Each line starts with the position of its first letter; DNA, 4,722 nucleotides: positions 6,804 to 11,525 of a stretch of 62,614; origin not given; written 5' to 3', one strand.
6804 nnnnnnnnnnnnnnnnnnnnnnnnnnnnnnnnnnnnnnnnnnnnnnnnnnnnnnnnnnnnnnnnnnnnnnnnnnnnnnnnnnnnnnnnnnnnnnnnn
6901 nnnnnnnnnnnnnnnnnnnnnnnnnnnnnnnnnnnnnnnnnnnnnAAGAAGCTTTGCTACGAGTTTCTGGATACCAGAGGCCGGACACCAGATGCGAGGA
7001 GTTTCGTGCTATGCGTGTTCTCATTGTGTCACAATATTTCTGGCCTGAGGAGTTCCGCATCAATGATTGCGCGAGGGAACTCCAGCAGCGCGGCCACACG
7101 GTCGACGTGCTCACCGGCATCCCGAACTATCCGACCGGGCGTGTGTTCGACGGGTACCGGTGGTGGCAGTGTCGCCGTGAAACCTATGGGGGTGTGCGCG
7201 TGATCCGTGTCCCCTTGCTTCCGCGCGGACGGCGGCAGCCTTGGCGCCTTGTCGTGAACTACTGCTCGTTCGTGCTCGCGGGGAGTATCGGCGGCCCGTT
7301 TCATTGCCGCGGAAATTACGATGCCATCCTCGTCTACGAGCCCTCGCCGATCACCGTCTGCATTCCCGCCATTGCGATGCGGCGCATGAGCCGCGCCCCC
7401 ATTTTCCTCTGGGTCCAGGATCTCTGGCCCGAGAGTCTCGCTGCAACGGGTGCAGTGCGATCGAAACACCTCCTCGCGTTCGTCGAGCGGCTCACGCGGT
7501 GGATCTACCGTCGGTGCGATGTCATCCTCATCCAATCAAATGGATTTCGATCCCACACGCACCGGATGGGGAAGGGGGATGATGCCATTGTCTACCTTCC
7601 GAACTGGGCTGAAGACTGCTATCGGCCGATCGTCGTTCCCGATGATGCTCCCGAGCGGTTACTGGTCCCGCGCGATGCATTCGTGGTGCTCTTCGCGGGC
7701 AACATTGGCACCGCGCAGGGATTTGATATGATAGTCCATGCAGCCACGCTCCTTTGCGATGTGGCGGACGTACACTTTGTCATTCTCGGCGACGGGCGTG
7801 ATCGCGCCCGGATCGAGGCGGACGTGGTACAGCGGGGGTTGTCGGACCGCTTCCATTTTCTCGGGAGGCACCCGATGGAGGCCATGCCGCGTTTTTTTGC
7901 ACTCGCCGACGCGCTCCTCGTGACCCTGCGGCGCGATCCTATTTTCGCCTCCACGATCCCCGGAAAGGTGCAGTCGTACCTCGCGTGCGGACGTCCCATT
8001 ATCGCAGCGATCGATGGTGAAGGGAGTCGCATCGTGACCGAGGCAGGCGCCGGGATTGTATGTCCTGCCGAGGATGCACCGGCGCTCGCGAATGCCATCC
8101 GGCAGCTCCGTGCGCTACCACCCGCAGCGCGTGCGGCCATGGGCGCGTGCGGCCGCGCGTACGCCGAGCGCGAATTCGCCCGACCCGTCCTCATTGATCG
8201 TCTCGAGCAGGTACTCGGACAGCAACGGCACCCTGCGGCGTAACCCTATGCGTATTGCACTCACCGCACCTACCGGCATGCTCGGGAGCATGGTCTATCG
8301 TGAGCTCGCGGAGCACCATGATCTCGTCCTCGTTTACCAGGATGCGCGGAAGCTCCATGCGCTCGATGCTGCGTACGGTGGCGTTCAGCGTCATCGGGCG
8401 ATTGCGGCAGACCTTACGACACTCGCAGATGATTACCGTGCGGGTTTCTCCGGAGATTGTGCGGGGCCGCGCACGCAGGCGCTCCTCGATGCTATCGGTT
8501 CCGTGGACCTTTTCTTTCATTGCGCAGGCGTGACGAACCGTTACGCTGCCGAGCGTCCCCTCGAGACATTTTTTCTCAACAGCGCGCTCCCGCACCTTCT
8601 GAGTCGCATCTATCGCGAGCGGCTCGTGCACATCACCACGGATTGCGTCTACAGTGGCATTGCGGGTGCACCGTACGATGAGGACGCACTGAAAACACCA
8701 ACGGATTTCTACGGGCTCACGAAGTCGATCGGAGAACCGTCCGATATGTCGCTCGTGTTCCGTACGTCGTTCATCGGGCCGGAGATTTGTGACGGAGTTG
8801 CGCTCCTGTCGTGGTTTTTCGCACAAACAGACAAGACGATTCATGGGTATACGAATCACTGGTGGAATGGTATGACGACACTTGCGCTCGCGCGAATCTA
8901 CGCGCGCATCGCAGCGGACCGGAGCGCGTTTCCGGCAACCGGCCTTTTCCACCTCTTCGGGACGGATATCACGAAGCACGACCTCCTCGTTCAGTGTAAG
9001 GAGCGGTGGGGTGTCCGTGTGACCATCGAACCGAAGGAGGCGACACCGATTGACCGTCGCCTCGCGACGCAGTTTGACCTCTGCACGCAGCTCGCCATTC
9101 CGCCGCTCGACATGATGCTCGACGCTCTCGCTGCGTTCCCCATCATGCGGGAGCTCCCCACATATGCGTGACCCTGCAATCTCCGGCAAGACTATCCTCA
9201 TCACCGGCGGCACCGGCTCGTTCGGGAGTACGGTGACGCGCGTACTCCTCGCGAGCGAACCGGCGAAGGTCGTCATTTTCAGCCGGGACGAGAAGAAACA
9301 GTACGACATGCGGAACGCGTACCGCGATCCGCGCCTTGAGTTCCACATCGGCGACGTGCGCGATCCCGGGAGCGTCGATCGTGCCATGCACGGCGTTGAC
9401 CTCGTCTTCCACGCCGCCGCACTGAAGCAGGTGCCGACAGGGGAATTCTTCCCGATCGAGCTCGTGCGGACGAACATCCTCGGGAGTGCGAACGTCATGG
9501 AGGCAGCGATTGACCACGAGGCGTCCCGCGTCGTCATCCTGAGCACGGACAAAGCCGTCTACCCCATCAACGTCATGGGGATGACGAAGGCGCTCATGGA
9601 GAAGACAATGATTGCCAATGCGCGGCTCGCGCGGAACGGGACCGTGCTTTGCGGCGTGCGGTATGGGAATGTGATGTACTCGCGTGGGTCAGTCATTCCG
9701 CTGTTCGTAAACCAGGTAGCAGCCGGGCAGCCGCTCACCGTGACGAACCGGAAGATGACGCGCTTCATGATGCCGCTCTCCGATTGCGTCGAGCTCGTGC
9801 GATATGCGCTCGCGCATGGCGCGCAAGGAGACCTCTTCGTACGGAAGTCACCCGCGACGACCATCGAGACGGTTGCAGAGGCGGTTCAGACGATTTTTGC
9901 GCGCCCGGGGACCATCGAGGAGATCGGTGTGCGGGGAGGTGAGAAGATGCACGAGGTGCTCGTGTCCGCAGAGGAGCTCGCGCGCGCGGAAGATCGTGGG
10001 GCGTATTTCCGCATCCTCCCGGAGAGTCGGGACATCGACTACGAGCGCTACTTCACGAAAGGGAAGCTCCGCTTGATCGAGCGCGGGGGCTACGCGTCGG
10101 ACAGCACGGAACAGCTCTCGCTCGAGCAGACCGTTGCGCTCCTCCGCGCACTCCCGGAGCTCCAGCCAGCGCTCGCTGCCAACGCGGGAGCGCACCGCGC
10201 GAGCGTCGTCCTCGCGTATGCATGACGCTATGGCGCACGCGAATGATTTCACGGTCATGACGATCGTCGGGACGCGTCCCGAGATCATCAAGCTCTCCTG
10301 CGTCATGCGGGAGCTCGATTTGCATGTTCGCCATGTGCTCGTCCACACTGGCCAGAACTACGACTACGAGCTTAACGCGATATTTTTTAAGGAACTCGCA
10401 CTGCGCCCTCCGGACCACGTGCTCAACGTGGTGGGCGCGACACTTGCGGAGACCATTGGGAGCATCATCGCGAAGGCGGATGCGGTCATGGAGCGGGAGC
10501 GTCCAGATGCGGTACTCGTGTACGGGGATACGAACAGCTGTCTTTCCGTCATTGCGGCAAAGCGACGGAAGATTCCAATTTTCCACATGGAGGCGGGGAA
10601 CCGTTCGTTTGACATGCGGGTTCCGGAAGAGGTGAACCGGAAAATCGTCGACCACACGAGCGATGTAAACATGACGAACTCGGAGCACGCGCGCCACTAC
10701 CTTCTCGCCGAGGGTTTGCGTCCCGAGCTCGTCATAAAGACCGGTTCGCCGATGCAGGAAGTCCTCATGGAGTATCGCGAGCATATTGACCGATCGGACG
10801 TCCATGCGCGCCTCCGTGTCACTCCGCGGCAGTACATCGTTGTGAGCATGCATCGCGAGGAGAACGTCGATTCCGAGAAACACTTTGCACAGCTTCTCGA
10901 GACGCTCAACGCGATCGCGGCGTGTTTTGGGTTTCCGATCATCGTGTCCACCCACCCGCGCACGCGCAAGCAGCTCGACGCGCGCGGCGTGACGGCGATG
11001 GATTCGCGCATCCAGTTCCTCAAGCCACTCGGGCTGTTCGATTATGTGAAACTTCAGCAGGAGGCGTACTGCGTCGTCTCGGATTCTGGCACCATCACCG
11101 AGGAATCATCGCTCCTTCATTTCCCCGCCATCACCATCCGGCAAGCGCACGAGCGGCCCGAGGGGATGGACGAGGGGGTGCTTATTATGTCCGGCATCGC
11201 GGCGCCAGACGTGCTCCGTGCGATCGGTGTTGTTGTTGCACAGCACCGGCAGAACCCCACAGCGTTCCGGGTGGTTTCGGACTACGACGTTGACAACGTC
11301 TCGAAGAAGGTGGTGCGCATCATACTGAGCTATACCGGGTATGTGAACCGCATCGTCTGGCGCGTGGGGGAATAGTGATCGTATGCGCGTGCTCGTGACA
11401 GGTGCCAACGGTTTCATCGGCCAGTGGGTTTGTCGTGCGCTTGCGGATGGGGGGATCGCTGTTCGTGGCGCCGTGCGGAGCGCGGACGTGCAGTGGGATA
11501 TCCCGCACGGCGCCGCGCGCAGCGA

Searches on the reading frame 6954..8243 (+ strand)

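Call 76: search_protein_families(library=pfam, proteins=[window:6954-8243:+], max_evalue=0.001)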
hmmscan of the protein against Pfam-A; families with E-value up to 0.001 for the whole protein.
window:6954-8243:+ (429 aa): 4 families
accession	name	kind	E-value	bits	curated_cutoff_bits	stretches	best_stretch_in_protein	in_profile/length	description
PF13692.12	Glyco_trans_1_4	-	1.2e-20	74.7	27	1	243-385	2-139/142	Glycosyl transferases group 1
PF00534.26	Glycos_transf_1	-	2.2e-19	70.1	26.4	1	234-394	7-163/172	Glycosyl transferases group 1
PF13579.12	Glyco_trans_4_4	-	9.8e-15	55.7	29.7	1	35-218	6-158/158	Glycosyl transferase 4-like domain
PF13439.12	Glyco_transf_4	-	1.5e-07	32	28.5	1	36-217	8-164/170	Glycosyltransferase Family 4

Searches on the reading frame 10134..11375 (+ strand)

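Call 76: search_protein_families(library=pfam, proteins=[window:10134-11375:+], max_evalue=0.001)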
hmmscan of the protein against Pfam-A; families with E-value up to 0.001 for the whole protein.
window:10134-11375:+ (413 aa): 3 families
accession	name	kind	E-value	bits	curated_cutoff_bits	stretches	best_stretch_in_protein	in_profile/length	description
PF02350.25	Epimerase_2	-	4.9e-89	299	30.6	1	64-397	8-346/347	UDP-N-acetylglucosamine 2-epimerase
PF03033.26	Glyco_transf_28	-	0.00065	20.2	26.2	0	41-154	2-119/139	Glycosyltransferase family 28 N-terminal domain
PF13579.12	Glyco_trans_4_4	-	0.00075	20.3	29.7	0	113-199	61-151/158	Glycosyl transferase 4-like domain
